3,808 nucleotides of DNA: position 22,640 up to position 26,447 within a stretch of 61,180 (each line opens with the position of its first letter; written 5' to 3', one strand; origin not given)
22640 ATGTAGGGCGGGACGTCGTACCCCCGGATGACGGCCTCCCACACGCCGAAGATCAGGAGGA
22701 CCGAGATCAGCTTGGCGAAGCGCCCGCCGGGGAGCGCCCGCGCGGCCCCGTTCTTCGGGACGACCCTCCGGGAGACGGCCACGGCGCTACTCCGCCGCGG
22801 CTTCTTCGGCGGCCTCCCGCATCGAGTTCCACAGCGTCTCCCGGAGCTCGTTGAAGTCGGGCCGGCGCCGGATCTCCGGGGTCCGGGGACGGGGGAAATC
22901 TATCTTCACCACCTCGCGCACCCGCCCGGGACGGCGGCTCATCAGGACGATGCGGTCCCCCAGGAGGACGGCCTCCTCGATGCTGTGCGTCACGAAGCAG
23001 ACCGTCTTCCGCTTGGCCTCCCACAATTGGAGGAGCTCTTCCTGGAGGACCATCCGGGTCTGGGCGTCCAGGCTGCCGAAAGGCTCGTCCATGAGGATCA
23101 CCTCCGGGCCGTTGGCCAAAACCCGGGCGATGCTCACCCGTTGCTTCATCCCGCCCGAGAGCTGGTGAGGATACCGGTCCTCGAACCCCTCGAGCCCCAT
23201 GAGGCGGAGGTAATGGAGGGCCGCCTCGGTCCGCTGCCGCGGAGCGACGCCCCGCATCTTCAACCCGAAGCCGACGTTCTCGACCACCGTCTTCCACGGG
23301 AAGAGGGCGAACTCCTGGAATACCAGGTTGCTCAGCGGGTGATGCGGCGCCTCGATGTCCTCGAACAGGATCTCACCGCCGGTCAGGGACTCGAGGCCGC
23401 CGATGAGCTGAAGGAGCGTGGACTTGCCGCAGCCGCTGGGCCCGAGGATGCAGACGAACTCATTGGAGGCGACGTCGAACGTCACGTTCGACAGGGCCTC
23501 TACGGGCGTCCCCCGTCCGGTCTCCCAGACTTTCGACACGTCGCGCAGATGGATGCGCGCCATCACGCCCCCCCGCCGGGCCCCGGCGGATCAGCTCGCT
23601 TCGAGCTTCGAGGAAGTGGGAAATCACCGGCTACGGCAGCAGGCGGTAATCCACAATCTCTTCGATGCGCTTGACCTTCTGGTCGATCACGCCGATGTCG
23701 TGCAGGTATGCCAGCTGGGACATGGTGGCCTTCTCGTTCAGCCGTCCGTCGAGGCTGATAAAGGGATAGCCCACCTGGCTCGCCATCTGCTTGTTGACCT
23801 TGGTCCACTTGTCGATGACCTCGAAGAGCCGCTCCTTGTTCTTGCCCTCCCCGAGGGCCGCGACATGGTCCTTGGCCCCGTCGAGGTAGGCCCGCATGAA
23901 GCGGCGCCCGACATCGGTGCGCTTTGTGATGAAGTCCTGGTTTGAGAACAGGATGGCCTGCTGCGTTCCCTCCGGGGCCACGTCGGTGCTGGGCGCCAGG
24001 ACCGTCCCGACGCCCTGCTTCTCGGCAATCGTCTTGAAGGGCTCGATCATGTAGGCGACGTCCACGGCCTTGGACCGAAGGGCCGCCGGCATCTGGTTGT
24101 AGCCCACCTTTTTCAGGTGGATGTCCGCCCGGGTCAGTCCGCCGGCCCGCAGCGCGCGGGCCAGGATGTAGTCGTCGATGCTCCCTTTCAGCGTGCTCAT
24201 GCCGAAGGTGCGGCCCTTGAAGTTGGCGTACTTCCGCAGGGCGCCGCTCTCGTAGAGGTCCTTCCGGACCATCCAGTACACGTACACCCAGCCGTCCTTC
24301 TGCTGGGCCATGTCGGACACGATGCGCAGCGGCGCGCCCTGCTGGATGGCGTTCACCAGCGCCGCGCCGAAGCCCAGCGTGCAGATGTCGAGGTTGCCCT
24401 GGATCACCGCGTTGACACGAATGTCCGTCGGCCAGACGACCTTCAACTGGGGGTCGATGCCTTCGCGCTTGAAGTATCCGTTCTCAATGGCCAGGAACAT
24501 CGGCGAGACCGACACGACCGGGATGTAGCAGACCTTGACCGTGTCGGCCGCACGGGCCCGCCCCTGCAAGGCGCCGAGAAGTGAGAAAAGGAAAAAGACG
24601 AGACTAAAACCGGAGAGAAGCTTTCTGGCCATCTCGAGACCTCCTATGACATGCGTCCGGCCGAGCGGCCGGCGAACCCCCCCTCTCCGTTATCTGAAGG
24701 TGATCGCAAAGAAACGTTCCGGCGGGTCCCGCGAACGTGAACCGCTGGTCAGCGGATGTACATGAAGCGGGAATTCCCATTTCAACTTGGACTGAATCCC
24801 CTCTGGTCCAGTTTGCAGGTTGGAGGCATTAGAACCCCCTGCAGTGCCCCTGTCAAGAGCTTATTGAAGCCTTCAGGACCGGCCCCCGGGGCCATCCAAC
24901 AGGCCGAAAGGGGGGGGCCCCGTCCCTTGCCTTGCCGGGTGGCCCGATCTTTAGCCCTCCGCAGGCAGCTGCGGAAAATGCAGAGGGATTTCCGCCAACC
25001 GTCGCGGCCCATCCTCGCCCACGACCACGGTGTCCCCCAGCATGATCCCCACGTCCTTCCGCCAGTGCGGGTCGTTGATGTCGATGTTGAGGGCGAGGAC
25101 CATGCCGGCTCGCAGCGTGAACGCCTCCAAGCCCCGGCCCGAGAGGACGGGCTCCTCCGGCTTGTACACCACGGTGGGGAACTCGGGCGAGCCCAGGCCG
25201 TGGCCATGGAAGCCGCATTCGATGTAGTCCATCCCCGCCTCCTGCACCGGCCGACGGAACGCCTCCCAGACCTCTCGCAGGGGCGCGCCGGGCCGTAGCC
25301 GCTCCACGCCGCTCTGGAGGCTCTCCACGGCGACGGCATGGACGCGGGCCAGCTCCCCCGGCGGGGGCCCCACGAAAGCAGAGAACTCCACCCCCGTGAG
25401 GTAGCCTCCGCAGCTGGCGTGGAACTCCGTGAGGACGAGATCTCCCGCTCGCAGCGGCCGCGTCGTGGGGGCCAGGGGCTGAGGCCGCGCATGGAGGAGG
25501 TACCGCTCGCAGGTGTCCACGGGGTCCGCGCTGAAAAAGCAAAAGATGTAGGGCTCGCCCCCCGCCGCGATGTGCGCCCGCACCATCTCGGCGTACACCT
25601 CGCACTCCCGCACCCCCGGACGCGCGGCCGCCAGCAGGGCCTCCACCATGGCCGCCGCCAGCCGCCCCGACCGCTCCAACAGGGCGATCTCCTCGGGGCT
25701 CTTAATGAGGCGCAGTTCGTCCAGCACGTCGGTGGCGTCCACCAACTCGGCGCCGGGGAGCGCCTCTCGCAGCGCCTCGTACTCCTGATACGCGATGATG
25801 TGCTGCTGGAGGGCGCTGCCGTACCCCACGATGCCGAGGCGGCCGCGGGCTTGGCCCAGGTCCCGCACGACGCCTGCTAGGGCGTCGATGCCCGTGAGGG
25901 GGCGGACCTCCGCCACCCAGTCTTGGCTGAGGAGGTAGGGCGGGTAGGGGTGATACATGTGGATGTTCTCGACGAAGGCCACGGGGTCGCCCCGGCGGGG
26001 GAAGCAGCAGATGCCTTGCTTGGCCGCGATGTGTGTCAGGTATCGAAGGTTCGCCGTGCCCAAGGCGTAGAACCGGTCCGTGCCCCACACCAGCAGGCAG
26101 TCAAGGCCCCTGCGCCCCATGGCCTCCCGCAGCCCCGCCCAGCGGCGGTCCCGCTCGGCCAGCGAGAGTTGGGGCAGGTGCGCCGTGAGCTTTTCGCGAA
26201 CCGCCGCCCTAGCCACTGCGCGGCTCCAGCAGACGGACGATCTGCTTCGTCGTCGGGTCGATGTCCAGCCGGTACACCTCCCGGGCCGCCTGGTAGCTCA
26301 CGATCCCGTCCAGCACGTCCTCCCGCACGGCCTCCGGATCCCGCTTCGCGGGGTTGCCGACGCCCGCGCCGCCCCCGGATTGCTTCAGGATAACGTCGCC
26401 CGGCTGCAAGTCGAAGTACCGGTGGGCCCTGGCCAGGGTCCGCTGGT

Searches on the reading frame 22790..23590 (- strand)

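Call 27: search_protein_families(library=pfam, proteins=[window:22790-23590:-], max_evalue=0.0001)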
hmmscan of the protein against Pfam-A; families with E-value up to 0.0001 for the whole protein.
window:22790-23590:- (267 aa): 2 families
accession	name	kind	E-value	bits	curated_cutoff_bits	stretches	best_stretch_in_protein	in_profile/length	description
PF00005.33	ABC_tran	-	6.8e-31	108.1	25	1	33-171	1-136/137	ABC transporter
PF13304.12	AAA_21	-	3e-05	24.7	27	0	45-66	1-22/304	AAA domain, putative AbiEii toxin, Type IV TA system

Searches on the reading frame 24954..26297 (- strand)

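Call 27: search_protein_families(library=pfam, proteins=[window:24954-26297:-], max_evalue=0.0001)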
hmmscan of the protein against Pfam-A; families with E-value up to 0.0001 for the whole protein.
window:24954-26297:- (448 aa): 2 families
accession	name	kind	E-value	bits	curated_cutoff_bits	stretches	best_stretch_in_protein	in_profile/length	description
PF00557.29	Peptidase_M24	-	1.9e-26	93.5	23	1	206-428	2-208/208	Metallopeptidase family M24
PF01321.24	Creatinase_N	-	2.4e-12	47.9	22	1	52-198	1-128/128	Creatinase/Prolidase N-terminal domain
